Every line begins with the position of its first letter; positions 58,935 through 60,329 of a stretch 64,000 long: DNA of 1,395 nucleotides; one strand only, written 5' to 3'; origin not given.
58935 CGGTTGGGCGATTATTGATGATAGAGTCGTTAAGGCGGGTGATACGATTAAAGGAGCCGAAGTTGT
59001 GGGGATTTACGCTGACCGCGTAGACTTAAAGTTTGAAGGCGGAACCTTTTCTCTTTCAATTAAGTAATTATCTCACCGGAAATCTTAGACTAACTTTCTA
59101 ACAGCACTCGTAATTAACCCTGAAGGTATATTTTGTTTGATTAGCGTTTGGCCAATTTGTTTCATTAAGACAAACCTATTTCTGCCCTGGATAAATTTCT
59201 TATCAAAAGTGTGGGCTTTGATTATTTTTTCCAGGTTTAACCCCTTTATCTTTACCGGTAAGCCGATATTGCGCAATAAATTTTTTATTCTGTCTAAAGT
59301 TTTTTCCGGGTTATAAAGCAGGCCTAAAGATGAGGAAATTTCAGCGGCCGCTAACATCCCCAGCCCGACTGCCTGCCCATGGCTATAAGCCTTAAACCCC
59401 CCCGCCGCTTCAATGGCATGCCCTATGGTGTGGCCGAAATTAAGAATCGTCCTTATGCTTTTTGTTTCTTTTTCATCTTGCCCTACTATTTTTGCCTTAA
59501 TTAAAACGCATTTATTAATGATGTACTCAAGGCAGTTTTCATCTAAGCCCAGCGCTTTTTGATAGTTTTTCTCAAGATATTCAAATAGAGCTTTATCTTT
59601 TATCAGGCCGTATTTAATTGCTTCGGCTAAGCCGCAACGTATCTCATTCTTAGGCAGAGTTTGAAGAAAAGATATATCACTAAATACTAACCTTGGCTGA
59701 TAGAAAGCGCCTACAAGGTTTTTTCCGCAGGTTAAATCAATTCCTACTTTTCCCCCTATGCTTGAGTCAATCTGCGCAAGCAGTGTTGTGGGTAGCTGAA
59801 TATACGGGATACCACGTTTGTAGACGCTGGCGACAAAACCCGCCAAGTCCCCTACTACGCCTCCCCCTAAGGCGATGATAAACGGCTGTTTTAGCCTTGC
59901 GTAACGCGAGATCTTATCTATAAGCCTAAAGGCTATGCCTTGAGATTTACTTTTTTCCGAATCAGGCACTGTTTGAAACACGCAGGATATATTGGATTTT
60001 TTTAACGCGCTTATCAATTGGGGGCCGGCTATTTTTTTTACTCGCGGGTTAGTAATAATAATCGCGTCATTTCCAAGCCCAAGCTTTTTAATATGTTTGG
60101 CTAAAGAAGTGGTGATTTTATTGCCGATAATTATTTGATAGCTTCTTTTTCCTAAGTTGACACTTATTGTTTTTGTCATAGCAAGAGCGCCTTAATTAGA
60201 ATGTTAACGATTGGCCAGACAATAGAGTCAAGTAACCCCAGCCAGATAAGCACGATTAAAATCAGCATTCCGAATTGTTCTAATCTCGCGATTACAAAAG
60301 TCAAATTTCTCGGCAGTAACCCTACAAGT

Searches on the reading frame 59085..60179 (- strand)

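Call 39: search_protein_families(library=pfam, proteins=[window:59085-60179:-], max_evalue=0.00001)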
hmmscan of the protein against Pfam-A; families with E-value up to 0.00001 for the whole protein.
window:59085-60179:- (364 aa): 4 families
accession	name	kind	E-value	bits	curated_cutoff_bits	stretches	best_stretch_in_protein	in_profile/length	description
PF24621.2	DHQS_C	-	3.2e-45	154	27.6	1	183-328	1-143/144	3-dehydroquinate synthase C-terminal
PF01761.26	DHQ_synthase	-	2.9e-41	140.2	24.2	1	70-181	3-114/115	3-dehydroquinate synthase N-terminal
PF00465.25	Fe-ADH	-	8.7e-08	32.4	31.3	1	15-132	3-130/168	Iron-containing alcohol dehydrogenase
PF13685.12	Fe-ADH_2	-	1.6e-07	31.9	28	1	18-133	2-108/149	Iron-containing alcohol dehydrogenase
